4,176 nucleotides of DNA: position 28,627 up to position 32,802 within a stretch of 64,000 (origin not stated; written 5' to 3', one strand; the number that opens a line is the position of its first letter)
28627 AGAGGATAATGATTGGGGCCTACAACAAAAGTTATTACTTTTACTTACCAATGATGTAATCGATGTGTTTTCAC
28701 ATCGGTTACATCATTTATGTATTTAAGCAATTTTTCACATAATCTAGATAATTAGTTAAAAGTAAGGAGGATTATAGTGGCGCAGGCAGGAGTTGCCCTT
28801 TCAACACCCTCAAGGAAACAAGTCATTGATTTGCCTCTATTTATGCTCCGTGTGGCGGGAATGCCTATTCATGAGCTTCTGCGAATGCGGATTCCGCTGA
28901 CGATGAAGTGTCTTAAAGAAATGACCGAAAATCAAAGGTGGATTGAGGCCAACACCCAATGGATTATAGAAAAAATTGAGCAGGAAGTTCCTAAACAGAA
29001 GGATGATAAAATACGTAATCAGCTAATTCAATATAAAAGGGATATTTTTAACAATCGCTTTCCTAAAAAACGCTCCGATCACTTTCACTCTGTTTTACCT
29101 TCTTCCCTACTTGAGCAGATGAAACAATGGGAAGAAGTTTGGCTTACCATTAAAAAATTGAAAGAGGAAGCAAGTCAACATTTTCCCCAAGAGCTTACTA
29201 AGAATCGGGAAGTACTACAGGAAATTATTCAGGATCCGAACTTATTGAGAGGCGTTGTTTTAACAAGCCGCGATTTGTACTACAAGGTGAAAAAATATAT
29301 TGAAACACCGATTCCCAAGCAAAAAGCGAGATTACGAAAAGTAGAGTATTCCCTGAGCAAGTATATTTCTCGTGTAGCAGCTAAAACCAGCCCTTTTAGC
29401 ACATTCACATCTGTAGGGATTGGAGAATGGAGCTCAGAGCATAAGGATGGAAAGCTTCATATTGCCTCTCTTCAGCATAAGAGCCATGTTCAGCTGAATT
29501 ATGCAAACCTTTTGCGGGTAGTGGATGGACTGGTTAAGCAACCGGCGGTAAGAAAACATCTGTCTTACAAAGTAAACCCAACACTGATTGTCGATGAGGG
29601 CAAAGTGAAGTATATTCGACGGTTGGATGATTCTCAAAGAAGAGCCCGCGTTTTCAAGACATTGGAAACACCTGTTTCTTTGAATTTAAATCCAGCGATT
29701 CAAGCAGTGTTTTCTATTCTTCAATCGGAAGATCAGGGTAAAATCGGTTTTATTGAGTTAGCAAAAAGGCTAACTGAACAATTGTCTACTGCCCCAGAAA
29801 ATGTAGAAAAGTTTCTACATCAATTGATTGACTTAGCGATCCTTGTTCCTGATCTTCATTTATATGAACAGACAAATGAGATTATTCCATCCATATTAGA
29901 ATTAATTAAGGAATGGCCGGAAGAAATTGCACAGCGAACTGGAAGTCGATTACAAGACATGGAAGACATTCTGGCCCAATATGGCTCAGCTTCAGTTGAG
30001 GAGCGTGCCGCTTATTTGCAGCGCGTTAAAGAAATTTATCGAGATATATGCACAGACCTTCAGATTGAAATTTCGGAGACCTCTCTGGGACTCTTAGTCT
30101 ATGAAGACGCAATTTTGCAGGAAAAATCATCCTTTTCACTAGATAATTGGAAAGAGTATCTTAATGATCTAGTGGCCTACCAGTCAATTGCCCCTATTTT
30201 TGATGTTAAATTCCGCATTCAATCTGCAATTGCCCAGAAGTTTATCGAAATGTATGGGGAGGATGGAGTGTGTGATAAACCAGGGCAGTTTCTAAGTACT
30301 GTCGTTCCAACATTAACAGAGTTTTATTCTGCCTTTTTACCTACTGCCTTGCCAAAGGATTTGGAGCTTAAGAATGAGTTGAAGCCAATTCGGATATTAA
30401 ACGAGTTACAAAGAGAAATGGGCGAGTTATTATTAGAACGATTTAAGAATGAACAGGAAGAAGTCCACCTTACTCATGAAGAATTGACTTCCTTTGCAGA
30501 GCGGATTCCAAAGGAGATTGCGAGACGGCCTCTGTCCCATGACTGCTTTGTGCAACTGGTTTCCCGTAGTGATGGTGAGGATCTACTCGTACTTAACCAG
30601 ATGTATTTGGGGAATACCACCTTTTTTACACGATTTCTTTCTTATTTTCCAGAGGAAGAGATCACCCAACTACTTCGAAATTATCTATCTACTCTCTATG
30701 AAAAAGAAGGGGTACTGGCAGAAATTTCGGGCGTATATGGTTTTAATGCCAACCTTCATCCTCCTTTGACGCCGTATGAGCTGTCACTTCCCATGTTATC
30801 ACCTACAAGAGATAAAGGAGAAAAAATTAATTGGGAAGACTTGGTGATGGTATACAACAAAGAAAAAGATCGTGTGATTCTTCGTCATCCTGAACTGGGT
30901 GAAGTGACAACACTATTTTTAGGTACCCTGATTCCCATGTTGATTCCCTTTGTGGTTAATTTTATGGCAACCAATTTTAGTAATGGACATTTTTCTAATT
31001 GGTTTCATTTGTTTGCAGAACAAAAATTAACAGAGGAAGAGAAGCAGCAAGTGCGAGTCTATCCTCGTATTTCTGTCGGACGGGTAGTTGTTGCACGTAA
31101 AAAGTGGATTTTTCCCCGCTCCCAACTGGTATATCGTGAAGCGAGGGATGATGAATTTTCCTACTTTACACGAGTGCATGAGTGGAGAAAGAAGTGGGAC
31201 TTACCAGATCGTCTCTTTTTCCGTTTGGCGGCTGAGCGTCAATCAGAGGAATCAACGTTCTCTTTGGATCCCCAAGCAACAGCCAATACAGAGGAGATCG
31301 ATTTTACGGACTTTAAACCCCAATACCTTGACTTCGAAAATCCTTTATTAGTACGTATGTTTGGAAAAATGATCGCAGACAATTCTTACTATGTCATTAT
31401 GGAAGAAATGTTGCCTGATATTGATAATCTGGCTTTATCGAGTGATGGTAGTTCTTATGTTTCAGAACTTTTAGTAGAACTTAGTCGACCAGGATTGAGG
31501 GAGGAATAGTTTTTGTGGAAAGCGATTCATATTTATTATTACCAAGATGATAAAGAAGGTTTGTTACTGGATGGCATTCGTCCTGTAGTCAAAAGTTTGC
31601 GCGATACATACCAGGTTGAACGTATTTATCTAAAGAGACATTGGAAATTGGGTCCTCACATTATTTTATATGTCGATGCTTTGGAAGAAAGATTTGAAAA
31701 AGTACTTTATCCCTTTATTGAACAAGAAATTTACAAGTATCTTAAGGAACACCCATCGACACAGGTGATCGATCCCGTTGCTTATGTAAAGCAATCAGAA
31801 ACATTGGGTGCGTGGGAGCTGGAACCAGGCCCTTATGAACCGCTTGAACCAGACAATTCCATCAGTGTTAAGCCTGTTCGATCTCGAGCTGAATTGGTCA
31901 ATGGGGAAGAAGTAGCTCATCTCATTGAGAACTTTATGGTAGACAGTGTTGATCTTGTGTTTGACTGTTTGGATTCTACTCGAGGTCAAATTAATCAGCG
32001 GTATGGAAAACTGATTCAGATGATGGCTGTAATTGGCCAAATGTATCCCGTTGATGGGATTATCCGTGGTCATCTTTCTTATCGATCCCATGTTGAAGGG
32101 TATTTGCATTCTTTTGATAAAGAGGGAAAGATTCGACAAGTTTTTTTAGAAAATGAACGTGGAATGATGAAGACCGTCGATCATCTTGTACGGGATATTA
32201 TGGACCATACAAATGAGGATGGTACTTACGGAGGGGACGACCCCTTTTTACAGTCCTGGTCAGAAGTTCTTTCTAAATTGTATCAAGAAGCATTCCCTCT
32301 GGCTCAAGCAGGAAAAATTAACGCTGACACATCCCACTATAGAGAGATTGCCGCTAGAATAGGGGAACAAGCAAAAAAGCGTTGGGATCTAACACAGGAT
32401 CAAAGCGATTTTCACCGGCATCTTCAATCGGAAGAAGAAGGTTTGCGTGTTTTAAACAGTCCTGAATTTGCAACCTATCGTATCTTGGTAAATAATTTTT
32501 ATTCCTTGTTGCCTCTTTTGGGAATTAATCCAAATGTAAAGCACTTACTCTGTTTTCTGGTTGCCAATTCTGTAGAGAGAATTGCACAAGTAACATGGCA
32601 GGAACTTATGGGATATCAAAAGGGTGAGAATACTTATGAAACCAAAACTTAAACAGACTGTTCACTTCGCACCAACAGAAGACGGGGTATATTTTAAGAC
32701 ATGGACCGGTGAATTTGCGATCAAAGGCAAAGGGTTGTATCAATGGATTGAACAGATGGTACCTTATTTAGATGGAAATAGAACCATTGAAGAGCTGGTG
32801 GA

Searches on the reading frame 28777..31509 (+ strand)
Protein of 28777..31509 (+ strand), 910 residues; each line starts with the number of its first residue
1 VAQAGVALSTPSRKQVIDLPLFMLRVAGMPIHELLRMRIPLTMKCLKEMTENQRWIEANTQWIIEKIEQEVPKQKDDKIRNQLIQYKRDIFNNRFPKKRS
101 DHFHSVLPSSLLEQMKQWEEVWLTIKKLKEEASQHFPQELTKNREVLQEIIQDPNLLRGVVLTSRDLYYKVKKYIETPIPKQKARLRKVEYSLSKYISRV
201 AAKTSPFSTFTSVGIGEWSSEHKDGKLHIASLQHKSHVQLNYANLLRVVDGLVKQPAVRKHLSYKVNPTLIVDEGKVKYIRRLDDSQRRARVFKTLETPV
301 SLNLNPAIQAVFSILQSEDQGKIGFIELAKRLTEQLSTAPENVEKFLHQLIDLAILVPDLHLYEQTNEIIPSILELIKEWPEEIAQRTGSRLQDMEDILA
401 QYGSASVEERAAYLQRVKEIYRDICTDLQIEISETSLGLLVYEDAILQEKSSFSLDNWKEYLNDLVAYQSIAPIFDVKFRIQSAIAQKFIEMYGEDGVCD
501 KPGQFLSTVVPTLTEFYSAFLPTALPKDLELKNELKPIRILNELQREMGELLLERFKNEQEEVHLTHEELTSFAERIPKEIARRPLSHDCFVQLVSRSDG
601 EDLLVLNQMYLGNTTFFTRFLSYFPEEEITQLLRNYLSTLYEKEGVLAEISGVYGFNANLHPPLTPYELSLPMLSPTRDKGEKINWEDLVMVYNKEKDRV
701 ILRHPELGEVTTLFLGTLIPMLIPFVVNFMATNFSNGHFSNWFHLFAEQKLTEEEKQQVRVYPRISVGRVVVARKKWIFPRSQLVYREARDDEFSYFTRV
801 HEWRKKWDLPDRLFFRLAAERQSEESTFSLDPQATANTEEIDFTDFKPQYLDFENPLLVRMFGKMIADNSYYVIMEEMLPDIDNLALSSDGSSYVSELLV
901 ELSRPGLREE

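Call 58: search_protein_families(library=pfam, proteins=[window:28777-31509:+], max_evalue=0.00001)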
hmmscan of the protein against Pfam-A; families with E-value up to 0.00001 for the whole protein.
window:28777-31509:+ (910 aa): 1 family
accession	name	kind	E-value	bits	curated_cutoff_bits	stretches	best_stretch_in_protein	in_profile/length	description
PF04738.18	Lant_dehydr_N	-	1.3e-47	162.8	28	2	152-435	1-277/649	Lantibiotic dehydratase, N terminus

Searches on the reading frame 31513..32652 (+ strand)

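Call 61: search_protein_families(library=pfam, proteins=[window:31513-32652:+], max_evalue=0.001)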
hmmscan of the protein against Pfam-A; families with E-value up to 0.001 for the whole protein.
window:31513-32652:+ (379 aa): 1 family
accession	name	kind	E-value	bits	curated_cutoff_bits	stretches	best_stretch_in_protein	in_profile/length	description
PF14028.11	Lant_dehydr_C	-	1e-15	59.1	24.4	1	2-269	1-214/255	Lantibiotic biosynthesis dehydratase C-term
